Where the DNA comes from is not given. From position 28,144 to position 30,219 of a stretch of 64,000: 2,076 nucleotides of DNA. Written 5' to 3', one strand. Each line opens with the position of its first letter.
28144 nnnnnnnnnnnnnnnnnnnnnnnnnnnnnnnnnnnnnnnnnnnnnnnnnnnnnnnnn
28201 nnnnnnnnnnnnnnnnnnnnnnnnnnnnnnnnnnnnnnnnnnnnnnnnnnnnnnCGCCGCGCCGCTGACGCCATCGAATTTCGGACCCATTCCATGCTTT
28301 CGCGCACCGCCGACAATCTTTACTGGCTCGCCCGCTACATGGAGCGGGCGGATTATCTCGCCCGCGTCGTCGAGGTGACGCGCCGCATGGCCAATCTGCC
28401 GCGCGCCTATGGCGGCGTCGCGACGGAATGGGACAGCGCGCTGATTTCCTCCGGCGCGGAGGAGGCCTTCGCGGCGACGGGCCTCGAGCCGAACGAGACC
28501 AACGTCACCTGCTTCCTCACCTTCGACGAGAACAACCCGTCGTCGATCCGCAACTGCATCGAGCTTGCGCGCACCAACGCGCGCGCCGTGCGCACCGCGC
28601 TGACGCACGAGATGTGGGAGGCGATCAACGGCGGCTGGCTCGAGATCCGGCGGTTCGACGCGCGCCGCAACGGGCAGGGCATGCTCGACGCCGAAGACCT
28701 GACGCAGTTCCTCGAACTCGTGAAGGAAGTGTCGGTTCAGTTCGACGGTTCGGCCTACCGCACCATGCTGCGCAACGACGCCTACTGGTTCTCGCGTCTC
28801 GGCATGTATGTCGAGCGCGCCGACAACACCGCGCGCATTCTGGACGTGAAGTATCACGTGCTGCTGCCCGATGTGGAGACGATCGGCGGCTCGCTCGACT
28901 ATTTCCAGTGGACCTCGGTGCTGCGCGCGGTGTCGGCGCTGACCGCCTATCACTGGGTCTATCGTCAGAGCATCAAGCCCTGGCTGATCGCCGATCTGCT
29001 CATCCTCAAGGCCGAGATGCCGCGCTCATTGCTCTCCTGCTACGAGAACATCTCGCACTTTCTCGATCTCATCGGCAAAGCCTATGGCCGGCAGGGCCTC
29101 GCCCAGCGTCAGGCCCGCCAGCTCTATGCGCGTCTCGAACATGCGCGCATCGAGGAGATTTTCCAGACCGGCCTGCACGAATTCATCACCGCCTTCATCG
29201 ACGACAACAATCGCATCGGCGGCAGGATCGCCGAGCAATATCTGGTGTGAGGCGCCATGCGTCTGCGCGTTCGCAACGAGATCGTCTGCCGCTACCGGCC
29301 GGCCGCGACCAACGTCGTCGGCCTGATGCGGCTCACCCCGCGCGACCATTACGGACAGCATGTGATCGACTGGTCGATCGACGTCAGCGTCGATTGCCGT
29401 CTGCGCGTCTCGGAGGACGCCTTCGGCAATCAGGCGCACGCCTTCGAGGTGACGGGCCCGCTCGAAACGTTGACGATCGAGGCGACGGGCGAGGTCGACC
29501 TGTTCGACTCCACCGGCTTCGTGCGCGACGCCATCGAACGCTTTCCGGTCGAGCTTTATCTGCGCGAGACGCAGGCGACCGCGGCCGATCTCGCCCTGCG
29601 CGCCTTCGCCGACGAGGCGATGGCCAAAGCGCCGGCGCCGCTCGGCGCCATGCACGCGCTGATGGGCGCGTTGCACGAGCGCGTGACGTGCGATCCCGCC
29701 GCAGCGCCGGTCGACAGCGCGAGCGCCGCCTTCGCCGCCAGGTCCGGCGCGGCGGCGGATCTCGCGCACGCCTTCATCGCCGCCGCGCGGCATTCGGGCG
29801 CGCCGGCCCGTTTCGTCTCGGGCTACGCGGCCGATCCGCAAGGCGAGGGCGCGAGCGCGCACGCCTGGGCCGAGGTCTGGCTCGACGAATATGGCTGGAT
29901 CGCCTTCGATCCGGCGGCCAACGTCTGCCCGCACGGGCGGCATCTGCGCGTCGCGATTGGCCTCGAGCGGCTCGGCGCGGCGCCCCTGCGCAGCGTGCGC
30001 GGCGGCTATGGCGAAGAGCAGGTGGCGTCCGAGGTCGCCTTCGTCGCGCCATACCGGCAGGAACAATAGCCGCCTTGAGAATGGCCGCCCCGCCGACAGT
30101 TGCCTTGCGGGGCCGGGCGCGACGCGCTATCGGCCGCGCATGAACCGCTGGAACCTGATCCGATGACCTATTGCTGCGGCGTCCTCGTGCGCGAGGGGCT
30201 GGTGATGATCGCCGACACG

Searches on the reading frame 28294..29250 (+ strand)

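Call 73: search_protein_families(library=pfam, proteins=[window:28294-29250:+], max_evalue=0.00001)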
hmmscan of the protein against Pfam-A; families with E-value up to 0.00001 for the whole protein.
window:28294-29250:+ (318 aa): 1 family
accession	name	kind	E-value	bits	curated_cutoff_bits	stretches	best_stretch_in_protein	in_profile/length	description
PF04168.17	Alpha-E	-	3.1e-93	313.1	20.8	1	1-317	1-294/294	A predicted alpha-helical domain with a conserved ER motif.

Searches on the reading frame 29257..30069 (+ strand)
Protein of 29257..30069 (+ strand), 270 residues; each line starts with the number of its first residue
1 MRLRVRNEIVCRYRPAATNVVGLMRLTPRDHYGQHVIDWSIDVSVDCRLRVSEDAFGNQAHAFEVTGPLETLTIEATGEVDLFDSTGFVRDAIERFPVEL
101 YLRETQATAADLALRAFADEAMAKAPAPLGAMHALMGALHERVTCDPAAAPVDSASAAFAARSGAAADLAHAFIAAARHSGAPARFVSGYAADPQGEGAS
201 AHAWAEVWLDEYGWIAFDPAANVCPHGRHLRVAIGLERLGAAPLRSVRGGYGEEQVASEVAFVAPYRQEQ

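Call 73: search_protein_families(library=pfam, proteins=[window:29257-30069:+], max_evalue=0.00001)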
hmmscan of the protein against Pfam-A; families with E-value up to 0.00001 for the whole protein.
window:29257-30069:+ (270 aa): 2 families
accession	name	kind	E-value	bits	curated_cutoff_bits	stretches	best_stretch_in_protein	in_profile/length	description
PF01841.26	Transglut_core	-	4.6e-24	85.2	23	1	115-219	1-108/108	Transglutaminase-like superfamily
PF08379.15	Bact_transglu_N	-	2.1e-16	60.8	27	1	4-81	2-80/80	Bacterial transglutaminase-like N-terminal region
